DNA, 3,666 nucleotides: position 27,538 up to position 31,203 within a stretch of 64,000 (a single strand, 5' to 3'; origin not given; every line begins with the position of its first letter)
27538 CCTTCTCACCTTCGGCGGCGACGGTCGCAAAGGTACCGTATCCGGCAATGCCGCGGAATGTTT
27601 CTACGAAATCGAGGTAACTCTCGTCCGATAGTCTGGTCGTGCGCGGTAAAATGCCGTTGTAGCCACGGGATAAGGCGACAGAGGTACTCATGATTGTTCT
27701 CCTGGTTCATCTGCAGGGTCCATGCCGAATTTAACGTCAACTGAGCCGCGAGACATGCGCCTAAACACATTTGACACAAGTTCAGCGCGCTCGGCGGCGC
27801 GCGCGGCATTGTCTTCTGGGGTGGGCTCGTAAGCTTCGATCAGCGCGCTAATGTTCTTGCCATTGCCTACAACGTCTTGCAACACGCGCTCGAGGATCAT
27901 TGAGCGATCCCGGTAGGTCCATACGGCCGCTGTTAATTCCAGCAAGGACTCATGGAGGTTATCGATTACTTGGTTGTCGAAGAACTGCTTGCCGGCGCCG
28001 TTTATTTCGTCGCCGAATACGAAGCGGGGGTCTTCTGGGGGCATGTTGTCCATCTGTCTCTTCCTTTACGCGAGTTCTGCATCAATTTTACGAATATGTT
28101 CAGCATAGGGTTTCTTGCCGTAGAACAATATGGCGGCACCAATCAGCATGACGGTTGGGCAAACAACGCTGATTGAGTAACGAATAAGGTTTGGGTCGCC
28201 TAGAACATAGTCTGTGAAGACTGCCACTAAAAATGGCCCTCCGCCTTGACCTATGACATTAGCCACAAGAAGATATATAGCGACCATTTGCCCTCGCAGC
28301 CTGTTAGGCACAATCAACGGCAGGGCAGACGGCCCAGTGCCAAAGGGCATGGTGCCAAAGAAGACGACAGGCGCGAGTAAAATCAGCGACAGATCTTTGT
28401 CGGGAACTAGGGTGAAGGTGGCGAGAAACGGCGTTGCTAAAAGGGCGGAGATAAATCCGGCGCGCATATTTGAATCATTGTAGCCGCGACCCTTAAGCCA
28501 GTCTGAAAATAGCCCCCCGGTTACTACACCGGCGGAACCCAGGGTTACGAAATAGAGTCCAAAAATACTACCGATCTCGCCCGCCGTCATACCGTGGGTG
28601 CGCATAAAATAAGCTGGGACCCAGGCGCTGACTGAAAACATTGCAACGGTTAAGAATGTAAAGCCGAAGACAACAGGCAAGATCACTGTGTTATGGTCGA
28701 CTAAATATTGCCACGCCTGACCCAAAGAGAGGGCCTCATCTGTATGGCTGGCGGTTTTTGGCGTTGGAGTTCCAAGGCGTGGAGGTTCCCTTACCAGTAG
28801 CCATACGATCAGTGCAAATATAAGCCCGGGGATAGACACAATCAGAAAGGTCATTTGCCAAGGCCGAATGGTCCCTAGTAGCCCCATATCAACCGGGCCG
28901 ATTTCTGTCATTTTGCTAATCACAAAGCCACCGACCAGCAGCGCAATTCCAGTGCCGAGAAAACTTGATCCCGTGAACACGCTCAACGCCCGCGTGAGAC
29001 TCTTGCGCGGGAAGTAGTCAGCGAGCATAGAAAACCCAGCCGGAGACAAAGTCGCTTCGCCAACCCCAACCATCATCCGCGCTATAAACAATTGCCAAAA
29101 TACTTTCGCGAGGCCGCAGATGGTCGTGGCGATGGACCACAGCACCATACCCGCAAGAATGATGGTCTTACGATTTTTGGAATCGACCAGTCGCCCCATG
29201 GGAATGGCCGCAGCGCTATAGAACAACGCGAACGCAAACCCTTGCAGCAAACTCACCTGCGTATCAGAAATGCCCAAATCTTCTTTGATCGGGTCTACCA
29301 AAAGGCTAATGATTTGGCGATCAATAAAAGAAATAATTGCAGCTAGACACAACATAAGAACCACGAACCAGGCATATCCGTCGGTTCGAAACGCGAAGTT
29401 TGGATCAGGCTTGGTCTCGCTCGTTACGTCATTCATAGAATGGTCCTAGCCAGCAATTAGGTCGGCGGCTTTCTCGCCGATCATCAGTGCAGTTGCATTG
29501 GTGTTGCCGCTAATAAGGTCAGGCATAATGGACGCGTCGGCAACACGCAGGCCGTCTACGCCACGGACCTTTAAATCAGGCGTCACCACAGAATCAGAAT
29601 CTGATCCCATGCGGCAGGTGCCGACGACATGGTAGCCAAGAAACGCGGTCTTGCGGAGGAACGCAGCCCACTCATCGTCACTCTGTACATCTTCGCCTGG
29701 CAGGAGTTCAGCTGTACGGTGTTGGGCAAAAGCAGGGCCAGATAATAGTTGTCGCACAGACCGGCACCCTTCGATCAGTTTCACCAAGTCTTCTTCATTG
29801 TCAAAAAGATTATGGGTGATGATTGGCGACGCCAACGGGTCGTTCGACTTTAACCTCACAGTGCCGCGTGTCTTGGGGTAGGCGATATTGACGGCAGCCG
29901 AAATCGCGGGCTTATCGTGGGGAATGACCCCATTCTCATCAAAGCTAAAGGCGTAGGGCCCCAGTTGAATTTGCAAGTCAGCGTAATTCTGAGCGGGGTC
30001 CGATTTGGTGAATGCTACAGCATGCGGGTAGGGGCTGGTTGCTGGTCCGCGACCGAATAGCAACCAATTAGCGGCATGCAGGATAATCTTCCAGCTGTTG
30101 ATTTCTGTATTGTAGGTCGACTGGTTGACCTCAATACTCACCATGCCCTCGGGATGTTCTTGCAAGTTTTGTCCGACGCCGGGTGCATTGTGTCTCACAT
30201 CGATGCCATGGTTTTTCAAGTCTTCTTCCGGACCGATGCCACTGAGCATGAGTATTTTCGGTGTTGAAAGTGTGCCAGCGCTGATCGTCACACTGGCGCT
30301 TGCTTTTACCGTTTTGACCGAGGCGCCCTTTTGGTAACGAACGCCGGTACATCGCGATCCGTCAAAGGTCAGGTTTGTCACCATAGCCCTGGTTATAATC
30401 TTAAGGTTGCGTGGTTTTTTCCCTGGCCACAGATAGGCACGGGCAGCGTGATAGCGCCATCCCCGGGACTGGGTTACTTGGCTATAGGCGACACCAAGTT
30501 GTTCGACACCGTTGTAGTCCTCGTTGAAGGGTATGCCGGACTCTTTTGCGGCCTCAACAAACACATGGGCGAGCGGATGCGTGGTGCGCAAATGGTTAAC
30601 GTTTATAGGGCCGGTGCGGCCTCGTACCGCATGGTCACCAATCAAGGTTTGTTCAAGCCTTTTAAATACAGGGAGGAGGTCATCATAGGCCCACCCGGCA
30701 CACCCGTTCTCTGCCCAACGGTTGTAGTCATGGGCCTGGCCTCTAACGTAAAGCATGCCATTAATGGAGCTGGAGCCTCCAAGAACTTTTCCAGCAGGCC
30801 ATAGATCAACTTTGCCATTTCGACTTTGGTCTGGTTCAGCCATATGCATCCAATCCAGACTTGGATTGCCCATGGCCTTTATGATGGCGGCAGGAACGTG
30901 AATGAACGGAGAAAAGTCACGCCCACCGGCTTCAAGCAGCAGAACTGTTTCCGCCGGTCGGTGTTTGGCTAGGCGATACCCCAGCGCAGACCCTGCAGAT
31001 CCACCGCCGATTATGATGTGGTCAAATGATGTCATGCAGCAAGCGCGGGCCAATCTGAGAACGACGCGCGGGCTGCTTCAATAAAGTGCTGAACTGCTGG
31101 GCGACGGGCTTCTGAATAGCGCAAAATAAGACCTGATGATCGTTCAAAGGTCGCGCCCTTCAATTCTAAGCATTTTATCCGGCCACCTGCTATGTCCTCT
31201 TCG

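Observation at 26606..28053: Recurrent cassette: atypical SAM-methyltransferase plus ~115-aa protein of unknown family, present twice with swapped gene order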

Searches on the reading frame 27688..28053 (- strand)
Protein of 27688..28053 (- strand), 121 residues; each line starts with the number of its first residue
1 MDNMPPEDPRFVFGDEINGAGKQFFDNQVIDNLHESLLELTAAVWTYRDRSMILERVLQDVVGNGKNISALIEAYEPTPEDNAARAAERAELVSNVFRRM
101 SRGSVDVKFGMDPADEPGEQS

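Call 9: search_protein_families(library=pfam, proteins=[window:27688-28053:-], max_evalue=1)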
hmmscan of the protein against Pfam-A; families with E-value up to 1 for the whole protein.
window:27688-28053:- (121 aa): 2 families
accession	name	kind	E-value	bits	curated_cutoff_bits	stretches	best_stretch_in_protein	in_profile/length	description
PF13066.11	DUF3929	-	0.089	13.3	25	1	45-70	17-41/64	Protein of unknown function (DUF3929)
PF14638.11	FNIP_C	-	0.13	12.3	25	1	19-79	99-159/189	Folliculin-interacting protein C-terminus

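Call 10: find_encoding_contigs(protein=window:27688-28053:-, flank=10000, max_places=4)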
Protein window:27688-28053:- (121 aa): 14 contigs read that carry it; 4 places shown.
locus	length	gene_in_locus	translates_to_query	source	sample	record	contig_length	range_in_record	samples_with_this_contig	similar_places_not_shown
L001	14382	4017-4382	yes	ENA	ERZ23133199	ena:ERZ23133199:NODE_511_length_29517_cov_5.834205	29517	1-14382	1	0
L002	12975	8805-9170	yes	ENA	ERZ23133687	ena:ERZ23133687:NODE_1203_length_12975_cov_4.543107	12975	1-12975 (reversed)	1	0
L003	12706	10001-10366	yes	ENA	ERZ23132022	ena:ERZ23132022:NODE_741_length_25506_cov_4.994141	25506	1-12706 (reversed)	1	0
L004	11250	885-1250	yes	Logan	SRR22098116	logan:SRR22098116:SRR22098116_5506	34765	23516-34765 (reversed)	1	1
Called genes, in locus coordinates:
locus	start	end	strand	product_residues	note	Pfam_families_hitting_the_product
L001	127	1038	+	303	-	PF00126:HTH_1, PF03466:LysR_substrate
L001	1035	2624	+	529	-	PF00732:GMC_oxred_N, PF00890:FAD_binding_2 (faint), PF05199:GMC_oxred_C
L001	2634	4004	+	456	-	PF07690:MFS_1, PF03137:OATP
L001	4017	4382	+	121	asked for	-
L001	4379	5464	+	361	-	PF01209:Ubie_methyltran, PF05175:MTS (weak), PF13489:Methyltransf_23 (weak), PF13649:Methyltransf_25, PF13847:Methyltransf_31, PF08241:Methyltransf_11, PF08242:Methyltransf_12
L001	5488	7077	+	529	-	PF01565:FAD_binding_4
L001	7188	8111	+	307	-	PF05721:PhyH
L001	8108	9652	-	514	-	PF00496:SBP_bac_5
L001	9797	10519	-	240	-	PF05368:NmrA, PF13460:NAD_binding_10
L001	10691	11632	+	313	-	PF03781:FGE-sulfatase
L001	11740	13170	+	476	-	PF00496:SBP_bac_5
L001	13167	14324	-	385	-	PF02771:Acyl-CoA_dh_N, PF02770:Acyl-CoA_dh_M, PF00441:Acyl-CoA_dh_1, PF08028:Acyl-CoA_dh_2, PF22924:ACOX_C_alpha1 (faint)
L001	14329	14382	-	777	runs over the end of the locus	PF02515:CoA_transf_3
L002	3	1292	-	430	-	?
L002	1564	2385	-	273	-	PF13714:PEP_mutase, PF00463:ICL (weak)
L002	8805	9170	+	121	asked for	-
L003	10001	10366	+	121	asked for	-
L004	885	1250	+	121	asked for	-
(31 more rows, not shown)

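Call 12: search_protein_families(library=ncbifam, proteins=[window:27688-28053:-], max_evalue=1)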
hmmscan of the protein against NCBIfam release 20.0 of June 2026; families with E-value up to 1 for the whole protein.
window:27688-28053:- (121 aa): 0 families

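Call 14: search_solved_structures(query=window:27688-28053:-, max_evalue=10)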
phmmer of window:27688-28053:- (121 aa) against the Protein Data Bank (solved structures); distinct sequences matched with E-value up to 10: 0.

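Call 15: find_homologous_proteins(query=window:27688-28053:-, max_evalue=0.01)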
Query window:27688-28053:- (121 aa): 38 proteins with E <= 0.01 among 47 candidates.
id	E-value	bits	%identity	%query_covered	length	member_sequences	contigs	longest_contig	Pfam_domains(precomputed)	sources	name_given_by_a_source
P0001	3.9e-67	242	92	100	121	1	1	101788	-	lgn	-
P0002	1.7e-66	240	88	100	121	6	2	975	-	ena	-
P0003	3.8e-66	239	90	100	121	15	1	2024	-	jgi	-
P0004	6.5e-66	238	88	100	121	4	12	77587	-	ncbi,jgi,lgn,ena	jgi:hypothetical protein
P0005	3.0e-64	233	90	100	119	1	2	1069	-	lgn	-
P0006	2.1e-63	230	89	100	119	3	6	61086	-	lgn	-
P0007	3.8e-61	223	88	100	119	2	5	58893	-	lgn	-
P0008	3.3e-58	213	83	100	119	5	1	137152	-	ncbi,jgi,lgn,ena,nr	ncbi:MAG: hypothetical protein P8L66_00325 [Rhodospirillaceae bacterium]|nr:hypothetical protein [Rh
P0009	8.0e-39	151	72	84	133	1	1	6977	-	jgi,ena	jgi:hypothetical protein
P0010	1.7e-38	150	71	84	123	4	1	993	-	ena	-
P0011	2.1e-38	149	71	84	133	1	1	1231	-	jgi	-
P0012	7.0e-38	148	74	79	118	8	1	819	-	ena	-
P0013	1.5e-37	146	70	84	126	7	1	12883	-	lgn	-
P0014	4.1e-37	145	63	93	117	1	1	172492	-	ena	-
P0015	1.3e-36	144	67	90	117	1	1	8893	-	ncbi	-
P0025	2.4e-33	133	63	90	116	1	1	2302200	-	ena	-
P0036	2.0e-27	114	62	75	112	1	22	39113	-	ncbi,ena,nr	ncbi:MAG: hypothetical protein CBC47_08845 [Alphaproteobacteria bacterium TMED87]|nr:hypothetical pr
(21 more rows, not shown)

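Call 66: find_encoding_contigs(protein=P0025, flank=8000, max_places=1)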
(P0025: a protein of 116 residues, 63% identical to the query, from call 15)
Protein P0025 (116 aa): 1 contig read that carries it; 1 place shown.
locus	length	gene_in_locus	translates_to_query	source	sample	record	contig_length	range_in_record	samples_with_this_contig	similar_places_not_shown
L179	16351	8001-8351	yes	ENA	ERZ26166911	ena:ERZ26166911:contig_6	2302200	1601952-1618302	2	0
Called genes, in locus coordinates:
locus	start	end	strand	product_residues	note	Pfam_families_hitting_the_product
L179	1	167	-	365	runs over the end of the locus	PF05175:MTS, PF01209:Ubie_methyltran, PF13489:Methyltransf_23 (weak), PF13649:Methyltransf_25, PF13847:Methyltransf_31, PF08241:Methyltransf_11, PF08242:Methyltransf_12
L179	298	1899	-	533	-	PF01565:FAD_binding_4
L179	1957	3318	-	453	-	PF03137:OATP (faint), PF07690:MFS_1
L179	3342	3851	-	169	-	PF01494:FAD_binding_3 (weak)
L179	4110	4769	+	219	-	-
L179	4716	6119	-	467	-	PF07690:MFS_1, PF13347:MFS_2, PF03092:BT1 (weak)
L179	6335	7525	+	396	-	PF01266:DAO (weak), PF01494:FAD_binding_3, PF13450:NAD_binding_8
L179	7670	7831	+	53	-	-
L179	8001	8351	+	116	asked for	-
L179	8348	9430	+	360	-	PF01209:Ubie_methyltran, PF08241:Methyltransf_11, PF08242:Methyltransf_12, PF13649:Methyltransf_25, PF13847:Methyltransf_31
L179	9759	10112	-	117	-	-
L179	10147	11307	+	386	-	PF13384:HTH_23 (faint), PF13936:HTH_38, PF13565:HTH_32 (weak), PF00665:rve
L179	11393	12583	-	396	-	PF13489:Methyltransf_23, PF01209:Ubie_methyltran (weak), PF08241:Methyltransf_11, PF08242:Methyltransf_12, PF13649:Methyltransf_25, PF13847:Methyltransf_31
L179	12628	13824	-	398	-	PF01209:Ubie_methyltran, PF13489:Methyltransf_23 (weak), PF08241:Methyltransf_11, PF08242:Methyltransf_12, PF13649:Methyltransf_25, PF13847:Methyltransf_31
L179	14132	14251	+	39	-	-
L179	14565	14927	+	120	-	PF01527:HTH_Tnp_1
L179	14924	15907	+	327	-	PF13384:HTH_23, PF13518:HTH_28, PF13565:HTH_32, PF00665:rve, PF13683:rve_3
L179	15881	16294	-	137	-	-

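Call 67: find_encoding_contigs(protein=P0036, flank=8000, max_places=1)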
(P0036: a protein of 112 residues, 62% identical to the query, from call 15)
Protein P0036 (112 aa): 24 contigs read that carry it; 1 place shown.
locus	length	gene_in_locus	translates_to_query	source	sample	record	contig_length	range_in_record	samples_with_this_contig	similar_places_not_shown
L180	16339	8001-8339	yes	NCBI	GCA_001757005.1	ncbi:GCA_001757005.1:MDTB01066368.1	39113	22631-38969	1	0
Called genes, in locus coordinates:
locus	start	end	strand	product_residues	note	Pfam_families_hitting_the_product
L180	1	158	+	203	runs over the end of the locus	PF06080:DUF938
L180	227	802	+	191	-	PF10634:Iron_transport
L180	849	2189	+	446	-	PF07690:MFS_1, PF00083:Sugar_tr (faint)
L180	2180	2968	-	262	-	-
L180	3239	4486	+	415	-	PF07690:MFS_1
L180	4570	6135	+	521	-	PF07992:Pyr_redox_2 (faint), PF00890:FAD_binding_2, PF01266:DAO (weak), PF01946:Thi4 (weak), PF03486:HI0933_like, PF12831:FAD_oxidored, PF13450:NAD_binding_8 (weak)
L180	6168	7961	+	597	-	PF13667:ThiC-associated, PF01964:ThiC_Rad_SAM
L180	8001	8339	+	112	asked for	-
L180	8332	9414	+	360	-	PF13489:Methyltransf_23, PF01209:Ubie_methyltran, PF01728:FtsJ (faint), PF08241:Methyltransf_11, PF08242:Methyltransf_12, PF13649:Methyltransf_25, PF13847:Methyltransf_31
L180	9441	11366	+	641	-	PF01565:FAD_binding_4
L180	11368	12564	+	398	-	PF01494:FAD_binding_3, PF13450:NAD_binding_8 (weak)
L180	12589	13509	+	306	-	PF05721:PhyH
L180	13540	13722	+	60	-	-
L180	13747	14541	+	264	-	PF00561:Abhydrolase_1, PF12146:Hydrolase_4, PF12697:Abhydrolase_6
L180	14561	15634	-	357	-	PF01731:Arylesterase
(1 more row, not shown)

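Call 86: search_protein_families(library=padloc, proteins=[window:27688-28053:-], max_evalue=0.01)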
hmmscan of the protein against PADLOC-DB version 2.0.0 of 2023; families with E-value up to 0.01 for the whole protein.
window:27688-28053:- (121 aa): 0 families

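Call 87: search_protein_families(library=phrogs, proteins=[window:27688-28053:-], max_evalue=0.01)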
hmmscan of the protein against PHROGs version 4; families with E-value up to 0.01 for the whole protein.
window:27688-28053:- (121 aa): 0 families

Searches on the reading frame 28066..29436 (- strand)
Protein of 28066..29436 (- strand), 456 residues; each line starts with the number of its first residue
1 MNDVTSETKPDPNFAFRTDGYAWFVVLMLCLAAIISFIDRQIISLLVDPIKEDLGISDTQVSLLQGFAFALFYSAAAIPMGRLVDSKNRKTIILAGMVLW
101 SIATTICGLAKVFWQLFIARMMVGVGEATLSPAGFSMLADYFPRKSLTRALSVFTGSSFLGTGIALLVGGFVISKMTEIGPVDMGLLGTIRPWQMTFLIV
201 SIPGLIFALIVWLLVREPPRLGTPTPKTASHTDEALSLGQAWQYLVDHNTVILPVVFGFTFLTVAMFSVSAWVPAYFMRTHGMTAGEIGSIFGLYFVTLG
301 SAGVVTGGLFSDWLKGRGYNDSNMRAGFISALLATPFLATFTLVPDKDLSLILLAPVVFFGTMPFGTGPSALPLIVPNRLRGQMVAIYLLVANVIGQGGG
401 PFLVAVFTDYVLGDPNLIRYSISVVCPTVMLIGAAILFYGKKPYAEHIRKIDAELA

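Call 69: search_protein_families(library=ncbifam, proteins=[window:28066-29436:-], max_evalue=0.00001)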
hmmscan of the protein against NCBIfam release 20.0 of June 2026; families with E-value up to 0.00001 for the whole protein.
window:28066-29436:- (456 aa): 33 families (the best 25 are shown)
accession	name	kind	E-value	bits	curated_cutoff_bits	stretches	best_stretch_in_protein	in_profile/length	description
TIGR00893.1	2A0114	subfamily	2e-37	129.1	395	1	31-438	1-397/399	D-galactonate transporter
TIGR00881.1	2A0104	subfamily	3.8e-24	85.4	407.75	1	35-396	6-359/379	phosphoglycerate transporter protein PgtP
NF038246.1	bile_salt_MFS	equivalog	1.2e-15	57.3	400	1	21-327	2-300/408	conjugated bile salt MFS transporter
TIGR00886.1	2A0108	subfamily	2e-15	56.8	311.7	1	31-369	8-340/368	NarK family nitrate/nitrite MFS transporter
TIGR00895.1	2A0115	subfamily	1.1e-14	54.1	418.55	1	21-404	14-394/398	aromatic acid/H+ symport family MFS transporter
TIGR00880.1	2_A_01_02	superfamily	9.6e-14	51.7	131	1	69-216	7-139/141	multidrug resistance protein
TIGR02332.1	HpaX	equivalog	7.6e-13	48.4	615.4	1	26-221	10-195/412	4-hydroxyphenylacetate permease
TIGR00894.1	2A0114euk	subfamily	1.6e-12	46.7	626.45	1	59-219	77-223/465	Na(+)-dependent inorganic phosphate cotransporter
TIGR00710.1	efflux_Bcr_CflA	subfamily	6.9e-12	45.5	200.9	1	25-362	6-312/385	Bcr/CflA family efflux MFS transporter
TIGR00711.1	efflux_EmrB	subfamily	7.4e-11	41.4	230.2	1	25-217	3-179/485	DHA2 family efflux MFS transporter permease subunit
NF047787.1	PhglyTportPgtP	equivalog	1.1e-10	40.9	750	1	28-317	33-324/451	phosphoglycerate transporter PgtP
NF006386.0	PRK08633.1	equivalog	4.3e-10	38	1221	1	31-297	20-280/1147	acyl-[ACP]--phospholipid O-acyltransferase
NF007782.0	PRK10473.1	subfamily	4.7e-10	39.1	417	1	48-247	27-202/394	MdtL family multidrug efflux MFS transporter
NF008314.0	PRK11102.1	equivalog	7.8e-10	38.5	303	1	26-306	13-269/396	Bcr/CflA family multidrug efflux MFS transporter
NF003024.0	PRK03893.1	subfamily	7.3e-09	34.9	604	1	38-209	35-189/497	sialate:H+ symport family MFS transporter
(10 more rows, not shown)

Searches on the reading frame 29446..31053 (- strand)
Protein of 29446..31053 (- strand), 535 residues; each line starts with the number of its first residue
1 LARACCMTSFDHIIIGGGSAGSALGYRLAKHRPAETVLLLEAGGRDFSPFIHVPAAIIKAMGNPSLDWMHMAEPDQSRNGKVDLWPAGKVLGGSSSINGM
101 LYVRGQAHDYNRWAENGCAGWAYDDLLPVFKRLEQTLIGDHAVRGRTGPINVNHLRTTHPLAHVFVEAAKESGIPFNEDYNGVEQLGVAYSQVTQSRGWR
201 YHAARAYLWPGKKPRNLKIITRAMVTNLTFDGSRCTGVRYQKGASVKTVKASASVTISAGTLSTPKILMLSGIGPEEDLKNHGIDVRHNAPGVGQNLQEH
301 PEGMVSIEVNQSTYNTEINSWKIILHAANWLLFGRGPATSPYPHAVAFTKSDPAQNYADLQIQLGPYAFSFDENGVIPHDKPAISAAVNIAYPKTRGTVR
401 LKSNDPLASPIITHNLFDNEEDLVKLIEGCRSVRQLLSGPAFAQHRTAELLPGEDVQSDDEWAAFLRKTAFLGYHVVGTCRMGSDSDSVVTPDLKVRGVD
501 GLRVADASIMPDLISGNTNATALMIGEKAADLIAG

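Call 69: search_protein_families(library=ncbifam, proteins=[window:29446-31053:-], max_evalue=0.00001)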
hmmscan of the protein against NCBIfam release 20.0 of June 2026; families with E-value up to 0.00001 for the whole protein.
window:29446-31053:- (535 aa): 5 families
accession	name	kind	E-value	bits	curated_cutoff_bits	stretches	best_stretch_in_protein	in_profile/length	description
NF002550.0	PRK02106.1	subfamily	4.1e-155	517.5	605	1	8-535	4-535/563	choline dehydrogenase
TIGR01810.1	betA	equivalog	6.7e-144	480.4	732.1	1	11-535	1-528/532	choline dehydrogenase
TIGR03970.1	mycofact_MftG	equivalog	3.3e-87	293.5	387.45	2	11-314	2-305/487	mycofactocin dehydrogenase MftG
TIGR04542.1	GMC_mycofac_2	equivalog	6.8e-31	107.7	400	1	11-309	1-257/425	mycofactocin system GMC family oxidoreductase MftG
NF038210.1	GMC_mycofac_3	equivalog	4.1e-16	58.9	300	1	217-529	159-408/418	mycofactocin system GMC family oxidoreductase MftG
